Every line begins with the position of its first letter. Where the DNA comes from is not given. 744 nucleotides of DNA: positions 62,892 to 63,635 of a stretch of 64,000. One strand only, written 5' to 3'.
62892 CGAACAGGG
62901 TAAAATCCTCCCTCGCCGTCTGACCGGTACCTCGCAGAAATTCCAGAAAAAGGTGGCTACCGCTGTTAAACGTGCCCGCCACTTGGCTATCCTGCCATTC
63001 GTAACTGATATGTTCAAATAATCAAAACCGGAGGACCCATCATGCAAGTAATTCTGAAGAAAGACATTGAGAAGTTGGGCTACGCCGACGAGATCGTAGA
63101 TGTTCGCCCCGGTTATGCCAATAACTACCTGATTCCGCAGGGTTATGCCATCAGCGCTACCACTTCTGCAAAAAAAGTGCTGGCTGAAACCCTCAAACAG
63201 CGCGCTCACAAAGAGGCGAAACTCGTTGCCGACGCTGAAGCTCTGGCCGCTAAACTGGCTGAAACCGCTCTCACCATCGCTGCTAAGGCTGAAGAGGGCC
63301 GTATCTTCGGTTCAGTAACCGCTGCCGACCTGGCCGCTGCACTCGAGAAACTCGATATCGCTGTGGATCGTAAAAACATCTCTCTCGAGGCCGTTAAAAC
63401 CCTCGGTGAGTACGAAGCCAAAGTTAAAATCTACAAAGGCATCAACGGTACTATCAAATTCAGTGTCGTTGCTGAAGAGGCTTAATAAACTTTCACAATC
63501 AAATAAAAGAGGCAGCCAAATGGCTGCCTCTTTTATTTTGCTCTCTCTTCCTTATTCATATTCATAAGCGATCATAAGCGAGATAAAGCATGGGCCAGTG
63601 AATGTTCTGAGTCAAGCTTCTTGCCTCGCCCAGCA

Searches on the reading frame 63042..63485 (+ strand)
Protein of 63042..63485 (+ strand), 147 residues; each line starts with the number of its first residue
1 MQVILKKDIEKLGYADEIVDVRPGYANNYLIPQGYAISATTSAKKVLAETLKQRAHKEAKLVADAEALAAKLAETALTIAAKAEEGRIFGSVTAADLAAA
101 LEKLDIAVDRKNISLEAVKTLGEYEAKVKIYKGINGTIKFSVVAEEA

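Call 6: find_encoding_contigs(protein=window:63042-63485:+, flank=10000, max_places=10)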
Protein window:63042-63485:+ (147 aa): 23 contigs read that carry it; 10 places shown.
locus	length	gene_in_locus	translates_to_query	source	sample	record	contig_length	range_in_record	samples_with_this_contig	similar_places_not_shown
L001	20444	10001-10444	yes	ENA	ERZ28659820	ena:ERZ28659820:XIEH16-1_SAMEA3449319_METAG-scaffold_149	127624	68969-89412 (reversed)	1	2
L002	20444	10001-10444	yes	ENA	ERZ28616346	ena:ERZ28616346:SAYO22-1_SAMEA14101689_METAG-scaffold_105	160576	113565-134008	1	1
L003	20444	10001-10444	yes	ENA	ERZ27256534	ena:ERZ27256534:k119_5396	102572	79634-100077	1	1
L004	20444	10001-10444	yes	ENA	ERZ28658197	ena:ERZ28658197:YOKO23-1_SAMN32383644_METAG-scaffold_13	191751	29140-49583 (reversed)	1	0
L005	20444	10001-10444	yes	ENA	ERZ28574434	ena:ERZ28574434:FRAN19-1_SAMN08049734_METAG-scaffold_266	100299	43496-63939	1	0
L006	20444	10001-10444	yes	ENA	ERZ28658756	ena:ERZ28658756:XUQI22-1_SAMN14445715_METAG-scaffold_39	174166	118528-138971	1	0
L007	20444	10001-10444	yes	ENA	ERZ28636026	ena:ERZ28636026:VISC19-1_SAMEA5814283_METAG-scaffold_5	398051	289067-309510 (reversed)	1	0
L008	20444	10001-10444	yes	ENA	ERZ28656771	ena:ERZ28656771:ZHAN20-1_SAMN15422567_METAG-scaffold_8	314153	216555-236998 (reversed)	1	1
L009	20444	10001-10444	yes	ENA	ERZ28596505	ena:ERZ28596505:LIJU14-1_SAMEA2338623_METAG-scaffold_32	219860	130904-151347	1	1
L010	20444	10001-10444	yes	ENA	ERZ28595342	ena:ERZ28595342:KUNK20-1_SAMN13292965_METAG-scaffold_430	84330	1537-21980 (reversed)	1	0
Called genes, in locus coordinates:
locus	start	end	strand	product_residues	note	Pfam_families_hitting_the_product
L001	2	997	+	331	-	PF02885:Glycos_trans_3N, PF00591:Glycos_transf_3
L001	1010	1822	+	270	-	PF00218:IGPS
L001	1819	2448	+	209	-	PF00697:PRAI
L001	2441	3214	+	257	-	PF00290:Trp_syntA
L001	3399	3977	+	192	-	PF13505:OMP_b-brl, PF13568:OMP_b-brl_2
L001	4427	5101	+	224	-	PF02146:SIR2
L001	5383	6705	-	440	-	PF02550:AcetylCoA_hydro, PF13336:AcetylCoA_hyd_C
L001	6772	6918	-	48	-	-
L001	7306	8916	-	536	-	PF05681:Fumerase, PF05683:Fumerase_C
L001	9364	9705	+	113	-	PF01250:Ribosomal_S6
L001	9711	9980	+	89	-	PF01084:Ribosomal_S18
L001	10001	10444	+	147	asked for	PF01281:Ribosomal_L9_N, PF03948:Ribosomal_L9_C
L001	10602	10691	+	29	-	-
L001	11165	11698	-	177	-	PF03938:OmpH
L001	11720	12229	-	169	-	PF03938:OmpH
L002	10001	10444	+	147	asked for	PF01281:Ribosomal_L9_N, PF03948:Ribosomal_L9_C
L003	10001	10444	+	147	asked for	PF01281:Ribosomal_L9_N, PF03948:Ribosomal_L9_C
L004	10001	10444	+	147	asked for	PF01281:Ribosomal_L9_N, PF03948:Ribosomal_L9_C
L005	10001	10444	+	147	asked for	PF01281:Ribosomal_L9_N, PF03948:Ribosomal_L9_C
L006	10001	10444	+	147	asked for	PF01281:Ribosomal_L9_N, PF03948:Ribosomal_L9_C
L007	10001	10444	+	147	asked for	PF01281:Ribosomal_L9_N, PF03948:Ribosomal_L9_C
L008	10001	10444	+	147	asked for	PF01281:Ribosomal_L9_N, PF03948:Ribosomal_L9_C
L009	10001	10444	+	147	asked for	PF01281:Ribosomal_L9_N, PF03948:Ribosomal_L9_C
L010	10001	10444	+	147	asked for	PF01281:Ribosomal_L9_N, PF03948:Ribosomal_L9_C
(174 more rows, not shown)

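Call 11: find_related_loci(query=window:63042-63485:+, collection=genome_contigs, flank=4000)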
Query window:63042-63485:+ (147 aa) in genome_contigs; peptide patterns used: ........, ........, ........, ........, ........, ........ (x = any residue, [..] = any of these).
600 stretches matched a pattern (row limit reached: there are more); 516 encode a relative of the query (tblastn E <= 1e-3); the best 80 are kept; 80 distinct loci.
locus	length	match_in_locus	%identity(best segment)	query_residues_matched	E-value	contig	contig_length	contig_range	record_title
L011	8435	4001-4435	81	1-145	5e-72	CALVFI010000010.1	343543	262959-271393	MAG: uncultured Rikenellaceae bacterium isolate E01__bin232 genome assembly, contig: E01__k127_2161589, whole genome sho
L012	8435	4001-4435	72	1-145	1e-65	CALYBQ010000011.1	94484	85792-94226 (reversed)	MAG: uncultured Rikenellaceae bacterium isolate E07__bin15 genome assembly, contig: E07__k127_2436703, whole genome shot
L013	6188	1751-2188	75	1-146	3e-63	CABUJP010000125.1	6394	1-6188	MAG TPA_asm: uncultured Alistipes sp. isolate MGYG-HGUT-04056 genome assembly, contig: GUT_GENOME255109_125, whole genom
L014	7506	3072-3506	70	1-145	7e-63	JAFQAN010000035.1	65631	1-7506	MAG: Alistipes sp. isolate RGIG1643 Goat_Cecum-1__c1493, whole genome shotgun sequence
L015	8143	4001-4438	68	1-146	6e-63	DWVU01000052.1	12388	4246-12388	MAG TPA_asm: Candidatus Alistipes merdipullorum isolate ChiHjej9B8-3741 ChiHjej9B8M5__C118129_L12388_SAMN08009863, whole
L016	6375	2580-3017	66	1-146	3e-61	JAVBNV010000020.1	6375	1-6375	MAG: Alistipes sp. isolate EPI_MAG_00091 c_000000131251, whole genome shotgun sequence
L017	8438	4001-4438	66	1-146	3e-61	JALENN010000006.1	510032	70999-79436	MAG: Alistipes sp. isolate SUG166 k141_7181254, whole genome shotgun sequence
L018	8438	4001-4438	66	1-146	2e-60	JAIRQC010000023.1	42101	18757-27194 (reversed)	MAG: Rikenellaceae bacterium isolate Cf509_bin79 k119_1456991, whole genome shotgun sequence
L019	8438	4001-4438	77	1-146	4e-60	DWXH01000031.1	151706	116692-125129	MAG TPA_asm: Candidatus Alistipes merdigallinarum isolate 2432 ChiHile24__C177414_L151706_SAMN08010152, whole genome sho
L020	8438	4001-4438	64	1-146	1e-59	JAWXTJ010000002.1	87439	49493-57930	MAG: Rikenellaceae bacterium isolate FM_20_G117_IV NODE_72_length_87440_cov_19.945086, whole genome shotgun sequence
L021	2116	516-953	65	1-146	4e-60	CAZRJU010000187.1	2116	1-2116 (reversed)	MAG TPA_asm: uncultured Alistipes sp. isolate SRP315200_co2_412 genome assembly, contig: NODE_120600_length_2116_cov_8.3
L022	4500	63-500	63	1-146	8e-59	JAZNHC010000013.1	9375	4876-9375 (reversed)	MAG: Alistipes sp. isolate T1900044696_TS20190162.MAGScoT_cleanbin_000060 SGB_1780_k141_185728, whole genome shotgun seq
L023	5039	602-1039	62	1-146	2e-58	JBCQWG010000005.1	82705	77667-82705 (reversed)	MAG: Rikenellaceae bacterium isolate MAG386 NODE_129_length_82706_cov_0.782406, whole genome shotgun sequence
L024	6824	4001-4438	63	1-146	2e-58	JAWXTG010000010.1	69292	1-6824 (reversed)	MAG: Rikenellaceae bacterium isolate FM_17_G117_V NODE_136_length_69293_cov_4.920589, whole genome shotgun sequence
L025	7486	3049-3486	63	1-146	2e-58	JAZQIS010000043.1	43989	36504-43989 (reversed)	MAG: Alistipes sp. isolate T1900044622_TS20190088.MAGScoT_cleanbin_000074 SGB_907_k141_470168, whole genome shotgun sequ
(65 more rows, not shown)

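Call 21: find_homologous_proteins(query=window:63042-63485:+, max_evalue=1e-40)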
Query window:63042-63485:+ (147 aa): 2303 proteins with E <= 1e-40 among 6078 candidates; the best 120 are listed.
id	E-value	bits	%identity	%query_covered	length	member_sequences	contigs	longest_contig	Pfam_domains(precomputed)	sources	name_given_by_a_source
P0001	3.0e-81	288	100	100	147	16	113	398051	PF03948.20,PF01281.26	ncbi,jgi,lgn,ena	-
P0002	1.5e-78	279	97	100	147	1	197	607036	PF03948.20,PF01281.26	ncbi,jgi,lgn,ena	jgi:large subunit ribosomal protein L9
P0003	2.2e-78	278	97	100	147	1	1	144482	PF03948.20,PF01281.26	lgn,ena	-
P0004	2.8e-78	278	99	99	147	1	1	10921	PF03948.20,PF01281.26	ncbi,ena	-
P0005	4.3e-78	277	96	100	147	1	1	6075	PF03948.20,PF01281.26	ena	-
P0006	6.4e-78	277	97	99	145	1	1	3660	PF03948.20,PF01281.26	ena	-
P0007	6.9e-78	277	96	100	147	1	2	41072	PF03948.20,PF01281.26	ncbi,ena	-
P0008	1.5e-77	276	97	99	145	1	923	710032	PF03948.20,PF01281.26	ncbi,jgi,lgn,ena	jgi:large subunit ribosomal protein L9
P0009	2.0e-77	275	96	99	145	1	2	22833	PF03948.20,PF01281.26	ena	-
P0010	2.1e-77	275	97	99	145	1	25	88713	PF03948.20,PF01281.26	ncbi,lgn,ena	-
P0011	2.9e-77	275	96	99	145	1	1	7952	PF03948.20,PF01281.26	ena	-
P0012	3.0e-77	275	96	99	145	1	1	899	PF03948.20,PF01281.26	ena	-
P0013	3.3e-77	275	96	99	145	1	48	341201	PF03948.20,PF01281.26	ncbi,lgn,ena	-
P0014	4.1e-77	274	96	99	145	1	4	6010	PF03948.20,PF01281.26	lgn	-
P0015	4.2e-77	274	96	99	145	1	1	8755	PF03948.20,PF01281.26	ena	-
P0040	6.2e-68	245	84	99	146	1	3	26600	PF03948.20,PF01281.26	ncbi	-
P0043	6.9e-66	238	82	99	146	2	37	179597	PF03948.20,PF01281.26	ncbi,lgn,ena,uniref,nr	ncbi:50S ribosomal protein L9 [uncultured Alistipes sp.]|uniref:50S ribosomal protein L9 n=1 Tax=unc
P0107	4.7e-57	210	73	99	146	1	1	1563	PF03948.20,PF01281.26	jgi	jgi:large subunit ribosomal protein L9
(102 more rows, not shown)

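Call 22: find_encoding_contigs(protein=P0008, flank=2500, max_places=6)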
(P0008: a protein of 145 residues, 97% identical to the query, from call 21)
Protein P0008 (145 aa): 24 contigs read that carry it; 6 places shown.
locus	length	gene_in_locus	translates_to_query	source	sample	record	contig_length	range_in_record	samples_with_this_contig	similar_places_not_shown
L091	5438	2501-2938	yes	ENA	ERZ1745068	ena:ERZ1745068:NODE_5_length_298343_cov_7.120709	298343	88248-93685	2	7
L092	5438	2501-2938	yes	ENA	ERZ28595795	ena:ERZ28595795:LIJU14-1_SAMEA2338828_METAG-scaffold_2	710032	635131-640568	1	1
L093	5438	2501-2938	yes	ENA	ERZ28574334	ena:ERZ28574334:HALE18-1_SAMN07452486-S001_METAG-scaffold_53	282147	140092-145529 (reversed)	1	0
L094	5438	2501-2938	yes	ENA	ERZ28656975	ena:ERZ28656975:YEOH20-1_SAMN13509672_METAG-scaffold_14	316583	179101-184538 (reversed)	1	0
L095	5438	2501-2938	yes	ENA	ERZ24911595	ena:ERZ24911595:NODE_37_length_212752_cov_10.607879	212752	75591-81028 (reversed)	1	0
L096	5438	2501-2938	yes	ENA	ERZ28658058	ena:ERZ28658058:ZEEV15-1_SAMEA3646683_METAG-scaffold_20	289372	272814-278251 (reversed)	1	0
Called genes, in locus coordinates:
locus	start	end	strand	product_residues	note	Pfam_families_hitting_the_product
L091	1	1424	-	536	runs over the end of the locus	PF05681:Fumerase, PF05683:Fumerase_C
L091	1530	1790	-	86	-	-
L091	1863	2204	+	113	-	PF01250:Ribosomal_S6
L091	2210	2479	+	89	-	PF01084:Ribosomal_S18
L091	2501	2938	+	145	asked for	PF01281:Ribosomal_L9_N, PF03948:Ribosomal_L9_C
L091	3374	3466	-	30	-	-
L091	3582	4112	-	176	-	PF03938:OmpH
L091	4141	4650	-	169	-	PF03938:OmpH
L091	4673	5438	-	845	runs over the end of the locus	PF07244:POTRA, PF01103:Omp85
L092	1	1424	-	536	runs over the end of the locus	PF05681:Fumerase, PF05683:Fumerase_C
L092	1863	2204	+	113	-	PF01250:Ribosomal_S6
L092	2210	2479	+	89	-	PF01084:Ribosomal_S18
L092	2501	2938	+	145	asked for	PF01281:Ribosomal_L9_N, PF03948:Ribosomal_L9_C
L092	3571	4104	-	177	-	PF03938:OmpH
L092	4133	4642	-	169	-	PF03938:OmpH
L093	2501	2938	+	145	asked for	PF01281:Ribosomal_L9_N, PF03948:Ribosomal_L9_C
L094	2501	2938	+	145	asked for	PF01281:Ribosomal_L9_N, PF03948:Ribosomal_L9_C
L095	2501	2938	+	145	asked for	PF01281:Ribosomal_L9_N, PF03948:Ribosomal_L9_C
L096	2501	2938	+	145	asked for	PF01281:Ribosomal_L9_N, PF03948:Ribosomal_L9_C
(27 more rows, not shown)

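Call 23: find_encoding_contigs(protein=P0002, flank=2500, max_places=5)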
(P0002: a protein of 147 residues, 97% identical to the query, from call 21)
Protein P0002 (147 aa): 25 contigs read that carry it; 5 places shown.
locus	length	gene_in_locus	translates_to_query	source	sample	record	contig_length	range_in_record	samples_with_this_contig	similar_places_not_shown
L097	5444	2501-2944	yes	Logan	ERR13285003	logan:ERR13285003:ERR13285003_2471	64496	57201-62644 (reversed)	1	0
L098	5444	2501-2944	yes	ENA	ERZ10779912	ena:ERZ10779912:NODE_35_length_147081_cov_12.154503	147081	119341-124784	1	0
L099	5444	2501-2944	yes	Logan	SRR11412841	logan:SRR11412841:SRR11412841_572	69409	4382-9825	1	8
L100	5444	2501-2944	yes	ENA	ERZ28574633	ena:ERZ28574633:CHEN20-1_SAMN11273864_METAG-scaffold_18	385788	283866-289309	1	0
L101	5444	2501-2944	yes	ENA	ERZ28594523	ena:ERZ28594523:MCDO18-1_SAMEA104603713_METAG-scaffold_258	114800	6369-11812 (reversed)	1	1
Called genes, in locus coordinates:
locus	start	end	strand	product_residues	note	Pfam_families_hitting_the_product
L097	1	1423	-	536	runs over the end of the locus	PF05681:Fumerase, PF05683:Fumerase_C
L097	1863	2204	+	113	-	PF01250:Ribosomal_S6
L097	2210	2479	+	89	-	PF01084:Ribosomal_S18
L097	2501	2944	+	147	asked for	PF01281:Ribosomal_L9_N, PF03948:Ribosomal_L9_C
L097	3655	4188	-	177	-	PF03938:OmpH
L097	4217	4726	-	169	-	PF03938:OmpH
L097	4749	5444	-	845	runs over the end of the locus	PF07244:POTRA, PF01103:Omp85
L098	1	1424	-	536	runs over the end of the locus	PF05681:Fumerase, PF05683:Fumerase_C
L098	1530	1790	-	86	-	-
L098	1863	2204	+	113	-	PF01250:Ribosomal_S6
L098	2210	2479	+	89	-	PF01084:Ribosomal_S18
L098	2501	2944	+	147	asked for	PF01281:Ribosomal_L9_N, PF03948:Ribosomal_L9_C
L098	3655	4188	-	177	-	PF03938:OmpH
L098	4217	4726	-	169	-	PF03938:OmpH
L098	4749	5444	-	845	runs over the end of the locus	PF07244:POTRA, PF01103:Omp85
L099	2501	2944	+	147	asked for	PF01281:Ribosomal_L9_N, PF03948:Ribosomal_L9_C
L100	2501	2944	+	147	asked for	PF01281:Ribosomal_L9_N, PF03948:Ribosomal_L9_C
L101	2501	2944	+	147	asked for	PF01281:Ribosomal_L9_N, PF03948:Ribosomal_L9_C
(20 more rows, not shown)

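Call 24: find_encoding_contigs(protein=P0043, flank=2500, max_places=3)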
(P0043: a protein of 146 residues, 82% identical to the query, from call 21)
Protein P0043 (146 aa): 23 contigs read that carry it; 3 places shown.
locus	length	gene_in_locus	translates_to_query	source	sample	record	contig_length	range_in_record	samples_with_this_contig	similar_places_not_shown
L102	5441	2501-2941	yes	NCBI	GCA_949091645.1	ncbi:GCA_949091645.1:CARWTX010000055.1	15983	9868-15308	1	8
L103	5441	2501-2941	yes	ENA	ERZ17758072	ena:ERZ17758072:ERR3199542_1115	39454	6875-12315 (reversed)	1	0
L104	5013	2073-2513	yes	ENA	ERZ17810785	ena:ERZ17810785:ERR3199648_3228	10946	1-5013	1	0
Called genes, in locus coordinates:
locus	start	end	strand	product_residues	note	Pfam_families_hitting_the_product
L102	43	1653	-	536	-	PF05681:Fumerase, PF05683:Fumerase_C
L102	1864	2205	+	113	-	PF01250:Ribosomal_S6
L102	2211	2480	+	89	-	PF01084:Ribosomal_S18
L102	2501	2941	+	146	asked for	PF01281:Ribosomal_L9_N, PF03948:Ribosomal_L9_C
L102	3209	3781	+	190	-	-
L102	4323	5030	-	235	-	-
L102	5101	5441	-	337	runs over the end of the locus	?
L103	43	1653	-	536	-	PF05681:Fumerase, PF05683:Fumerase_C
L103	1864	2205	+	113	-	PF01250:Ribosomal_S6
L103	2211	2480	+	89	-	PF01084:Ribosomal_S18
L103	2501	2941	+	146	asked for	PF01281:Ribosomal_L9_N, PF03948:Ribosomal_L9_C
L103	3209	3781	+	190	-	-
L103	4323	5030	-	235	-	-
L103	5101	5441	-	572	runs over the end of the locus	PF07719:TPR_2 (faint), PF13374:TPR_10 (faint), PF13424:TPR_12 (weak), PF00515:TPR_1 (faint), PF13181:TPR_8 (faint), PF13424:TPR_12 (weak)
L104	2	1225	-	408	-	?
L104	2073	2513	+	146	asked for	PF01281:Ribosomal_L9_N, PF03948:Ribosomal_L9_C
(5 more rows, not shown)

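Call 47: find_encoding_contigs(protein=P0003, flank=2500, max_places=2)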
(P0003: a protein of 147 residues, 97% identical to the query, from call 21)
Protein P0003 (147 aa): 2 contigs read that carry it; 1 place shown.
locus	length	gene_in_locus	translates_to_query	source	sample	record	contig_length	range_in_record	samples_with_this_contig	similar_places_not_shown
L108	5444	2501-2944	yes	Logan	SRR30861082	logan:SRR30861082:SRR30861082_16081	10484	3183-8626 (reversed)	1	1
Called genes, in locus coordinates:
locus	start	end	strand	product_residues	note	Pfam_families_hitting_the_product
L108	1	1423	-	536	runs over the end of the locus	PF05681:Fumerase, PF05683:Fumerase_C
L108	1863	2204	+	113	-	PF01250:Ribosomal_S6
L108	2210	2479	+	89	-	PF01084:Ribosomal_S18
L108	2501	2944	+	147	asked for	PF01281:Ribosomal_L9_N, PF03948:Ribosomal_L9_C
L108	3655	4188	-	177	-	PF03938:OmpH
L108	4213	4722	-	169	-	PF03938:OmpH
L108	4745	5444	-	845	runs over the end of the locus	PF07244:POTRA, PF01103:Omp85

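Call 48: find_encoding_contigs(protein=P0007, flank=2500, max_places=2)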
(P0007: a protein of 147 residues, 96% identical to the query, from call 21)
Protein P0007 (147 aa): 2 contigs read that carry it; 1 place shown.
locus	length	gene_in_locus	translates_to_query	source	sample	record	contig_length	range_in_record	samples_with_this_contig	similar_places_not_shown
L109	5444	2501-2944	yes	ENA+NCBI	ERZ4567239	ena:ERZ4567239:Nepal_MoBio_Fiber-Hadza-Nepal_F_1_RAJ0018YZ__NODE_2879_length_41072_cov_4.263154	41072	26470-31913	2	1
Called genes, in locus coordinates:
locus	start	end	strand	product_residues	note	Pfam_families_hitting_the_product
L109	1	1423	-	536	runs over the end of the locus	PF05681:Fumerase, PF05683:Fumerase_C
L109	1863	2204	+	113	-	PF01250:Ribosomal_S6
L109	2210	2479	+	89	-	PF01084:Ribosomal_S18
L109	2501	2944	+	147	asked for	PF01281:Ribosomal_L9_N, PF03948:Ribosomal_L9_C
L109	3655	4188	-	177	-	PF03938:OmpH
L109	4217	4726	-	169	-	PF03938:OmpH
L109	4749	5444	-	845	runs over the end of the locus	PF07244:POTRA, PF01103:Omp85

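Call 49: find_encoding_contigs(protein=P0040, flank=2500, max_places=2)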
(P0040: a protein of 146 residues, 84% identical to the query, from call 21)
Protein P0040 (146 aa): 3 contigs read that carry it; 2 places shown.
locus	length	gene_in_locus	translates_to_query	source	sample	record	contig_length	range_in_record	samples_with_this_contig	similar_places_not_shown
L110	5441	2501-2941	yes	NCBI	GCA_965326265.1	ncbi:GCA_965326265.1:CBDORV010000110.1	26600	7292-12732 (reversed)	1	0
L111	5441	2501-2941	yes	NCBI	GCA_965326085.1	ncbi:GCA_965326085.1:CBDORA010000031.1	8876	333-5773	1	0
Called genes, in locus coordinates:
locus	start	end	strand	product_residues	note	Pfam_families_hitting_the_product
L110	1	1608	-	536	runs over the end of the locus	PF05681:Fumerase, PF05683:Fumerase_C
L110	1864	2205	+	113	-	PF01250:Ribosomal_S6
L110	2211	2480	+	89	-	PF01084:Ribosomal_S18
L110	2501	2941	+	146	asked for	PF01281:Ribosomal_L9_N, PF03948:Ribosomal_L9_C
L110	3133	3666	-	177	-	PF03938:OmpH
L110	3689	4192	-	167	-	PF03938:OmpH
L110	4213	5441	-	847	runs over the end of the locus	PF07244:POTRA, PF01103:Omp85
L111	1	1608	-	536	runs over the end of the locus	PF05681:Fumerase, PF05683:Fumerase_C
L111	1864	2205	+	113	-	PF01250:Ribosomal_S6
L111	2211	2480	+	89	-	PF01084:Ribosomal_S18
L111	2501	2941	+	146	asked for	PF01281:Ribosomal_L9_N, PF03948:Ribosomal_L9_C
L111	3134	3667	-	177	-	PF03938:OmpH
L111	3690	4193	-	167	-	PF03938:OmpH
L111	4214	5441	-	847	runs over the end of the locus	PF07244:POTRA, PF01103:Omp85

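Call 64: list_cluster_members(proteins=[P0001, P0002, P0008, P0040])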
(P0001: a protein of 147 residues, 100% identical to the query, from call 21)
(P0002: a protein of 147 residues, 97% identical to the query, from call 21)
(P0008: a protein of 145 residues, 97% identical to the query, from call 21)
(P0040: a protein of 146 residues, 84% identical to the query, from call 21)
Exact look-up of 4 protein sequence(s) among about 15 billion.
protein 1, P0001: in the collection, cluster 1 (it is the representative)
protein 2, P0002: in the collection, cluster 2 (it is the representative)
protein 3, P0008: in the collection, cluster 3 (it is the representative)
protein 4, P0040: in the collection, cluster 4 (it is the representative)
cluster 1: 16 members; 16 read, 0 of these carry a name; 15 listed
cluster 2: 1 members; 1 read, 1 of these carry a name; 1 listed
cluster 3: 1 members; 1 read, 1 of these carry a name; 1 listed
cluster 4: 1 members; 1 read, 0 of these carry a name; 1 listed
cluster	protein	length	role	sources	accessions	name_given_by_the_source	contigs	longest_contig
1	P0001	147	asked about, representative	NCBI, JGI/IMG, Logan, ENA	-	-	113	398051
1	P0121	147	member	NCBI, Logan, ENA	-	-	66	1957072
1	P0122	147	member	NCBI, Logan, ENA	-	-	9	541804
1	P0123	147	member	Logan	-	-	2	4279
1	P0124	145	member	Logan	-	-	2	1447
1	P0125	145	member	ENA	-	-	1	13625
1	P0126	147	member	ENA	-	-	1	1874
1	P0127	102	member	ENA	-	-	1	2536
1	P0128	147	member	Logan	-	-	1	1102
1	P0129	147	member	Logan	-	-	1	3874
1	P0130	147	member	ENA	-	-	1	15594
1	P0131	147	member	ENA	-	-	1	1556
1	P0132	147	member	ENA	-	-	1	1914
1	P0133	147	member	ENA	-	-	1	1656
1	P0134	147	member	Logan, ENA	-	-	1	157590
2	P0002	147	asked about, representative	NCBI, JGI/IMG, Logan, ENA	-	large subunit ribosomal protein L9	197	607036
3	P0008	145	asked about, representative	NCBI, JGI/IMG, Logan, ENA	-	large subunit ribosomal protein L9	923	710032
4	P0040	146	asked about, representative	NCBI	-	-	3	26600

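Call 65: find_encoding_contigs(protein=P0121, flank=2500, max_places=8)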
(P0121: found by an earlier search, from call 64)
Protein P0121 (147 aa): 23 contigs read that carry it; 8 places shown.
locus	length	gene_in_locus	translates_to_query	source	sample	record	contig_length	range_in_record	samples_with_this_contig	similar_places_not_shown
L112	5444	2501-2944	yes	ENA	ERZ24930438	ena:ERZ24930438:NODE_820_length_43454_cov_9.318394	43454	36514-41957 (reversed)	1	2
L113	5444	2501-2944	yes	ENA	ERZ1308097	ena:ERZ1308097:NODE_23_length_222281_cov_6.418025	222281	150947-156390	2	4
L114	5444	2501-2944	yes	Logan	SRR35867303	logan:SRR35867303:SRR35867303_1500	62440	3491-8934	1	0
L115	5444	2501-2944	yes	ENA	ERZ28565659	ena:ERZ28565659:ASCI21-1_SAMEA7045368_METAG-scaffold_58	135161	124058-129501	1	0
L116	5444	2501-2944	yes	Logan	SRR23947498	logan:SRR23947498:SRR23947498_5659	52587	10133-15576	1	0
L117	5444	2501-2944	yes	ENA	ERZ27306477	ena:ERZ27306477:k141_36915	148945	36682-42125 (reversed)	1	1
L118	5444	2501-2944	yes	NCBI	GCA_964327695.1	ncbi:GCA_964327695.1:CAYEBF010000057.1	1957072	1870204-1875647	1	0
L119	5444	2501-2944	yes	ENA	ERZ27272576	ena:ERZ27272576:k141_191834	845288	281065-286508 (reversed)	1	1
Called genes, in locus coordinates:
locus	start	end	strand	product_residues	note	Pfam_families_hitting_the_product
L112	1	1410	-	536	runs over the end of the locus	PF05681:Fumerase, PF05683:Fumerase_C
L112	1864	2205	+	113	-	PF01250:Ribosomal_S6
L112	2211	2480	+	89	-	PF01084:Ribosomal_S18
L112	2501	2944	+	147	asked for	PF01281:Ribosomal_L9_N, PF03948:Ribosomal_L9_C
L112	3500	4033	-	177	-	PF03938:OmpH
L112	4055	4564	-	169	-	PF03938:OmpH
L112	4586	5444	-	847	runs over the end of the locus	PF07244:POTRA, PF01103:Omp85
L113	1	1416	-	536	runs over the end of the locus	PF05681:Fumerase, PF05683:Fumerase_C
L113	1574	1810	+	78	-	-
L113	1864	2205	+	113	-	PF01250:Ribosomal_S6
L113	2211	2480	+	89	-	PF01084:Ribosomal_S18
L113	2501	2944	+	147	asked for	PF01281:Ribosomal_L9_N, PF03948:Ribosomal_L9_C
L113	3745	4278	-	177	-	PF03938:OmpH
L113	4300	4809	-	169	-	PF03938:OmpH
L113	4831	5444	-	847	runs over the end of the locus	PF07244:POTRA, PF01103:Omp85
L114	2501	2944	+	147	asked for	PF01281:Ribosomal_L9_N, PF03948:Ribosomal_L9_C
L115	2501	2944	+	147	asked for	PF01281:Ribosomal_L9_N, PF03948:Ribosomal_L9_C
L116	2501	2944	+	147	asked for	PF01281:Ribosomal_L9_N, PF03948:Ribosomal_L9_C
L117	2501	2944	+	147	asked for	PF01281:Ribosomal_L9_N, PF03948:Ribosomal_L9_C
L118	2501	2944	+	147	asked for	PF01281:Ribosomal_L9_N, PF03948:Ribosomal_L9_C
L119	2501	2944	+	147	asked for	PF01281:Ribosomal_L9_N, PF03948:Ribosomal_L9_C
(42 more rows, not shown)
